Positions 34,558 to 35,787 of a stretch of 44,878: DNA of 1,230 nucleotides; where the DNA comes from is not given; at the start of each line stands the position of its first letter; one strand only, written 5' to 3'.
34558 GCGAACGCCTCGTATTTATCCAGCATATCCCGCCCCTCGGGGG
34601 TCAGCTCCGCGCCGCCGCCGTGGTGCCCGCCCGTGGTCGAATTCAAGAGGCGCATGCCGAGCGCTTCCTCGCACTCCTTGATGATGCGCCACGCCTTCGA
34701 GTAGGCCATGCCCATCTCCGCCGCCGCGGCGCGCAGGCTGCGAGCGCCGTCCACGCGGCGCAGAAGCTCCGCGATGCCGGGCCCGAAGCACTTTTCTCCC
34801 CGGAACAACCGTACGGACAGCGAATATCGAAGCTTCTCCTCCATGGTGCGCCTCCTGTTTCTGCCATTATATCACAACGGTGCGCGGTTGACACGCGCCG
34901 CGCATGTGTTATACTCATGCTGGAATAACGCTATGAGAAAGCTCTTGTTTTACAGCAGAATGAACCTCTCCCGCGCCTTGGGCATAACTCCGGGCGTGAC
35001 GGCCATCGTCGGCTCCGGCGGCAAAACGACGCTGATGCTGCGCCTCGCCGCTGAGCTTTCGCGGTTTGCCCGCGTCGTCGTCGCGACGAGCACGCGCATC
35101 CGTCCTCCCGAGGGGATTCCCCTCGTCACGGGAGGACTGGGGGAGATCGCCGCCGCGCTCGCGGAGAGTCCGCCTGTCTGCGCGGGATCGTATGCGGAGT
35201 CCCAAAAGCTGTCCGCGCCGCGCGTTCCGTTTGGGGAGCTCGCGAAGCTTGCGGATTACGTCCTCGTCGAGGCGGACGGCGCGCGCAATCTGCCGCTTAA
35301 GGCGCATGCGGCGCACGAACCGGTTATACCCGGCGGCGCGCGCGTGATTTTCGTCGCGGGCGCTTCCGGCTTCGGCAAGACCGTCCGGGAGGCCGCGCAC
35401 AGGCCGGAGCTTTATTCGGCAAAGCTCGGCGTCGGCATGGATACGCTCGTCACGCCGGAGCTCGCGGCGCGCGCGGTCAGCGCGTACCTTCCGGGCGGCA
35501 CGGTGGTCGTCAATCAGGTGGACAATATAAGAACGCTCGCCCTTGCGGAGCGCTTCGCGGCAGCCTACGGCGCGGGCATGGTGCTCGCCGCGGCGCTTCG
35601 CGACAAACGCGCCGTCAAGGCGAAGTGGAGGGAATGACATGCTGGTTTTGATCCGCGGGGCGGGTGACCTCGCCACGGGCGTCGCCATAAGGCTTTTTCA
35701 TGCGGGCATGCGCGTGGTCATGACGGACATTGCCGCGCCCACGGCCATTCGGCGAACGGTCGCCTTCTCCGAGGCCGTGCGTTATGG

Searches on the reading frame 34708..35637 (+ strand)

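Call 65: search_protein_families(library=pfam, proteins=[window:34708-35637:+], max_evalue=0.00001)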
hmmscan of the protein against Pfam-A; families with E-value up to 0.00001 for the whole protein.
window:34708-35637:+ (309 aa): 1 family
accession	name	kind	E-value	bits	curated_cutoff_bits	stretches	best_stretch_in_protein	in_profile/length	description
PF19842.5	YqeC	-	1.2e-31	110.4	27.6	1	99-234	2-145/145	YqeC protein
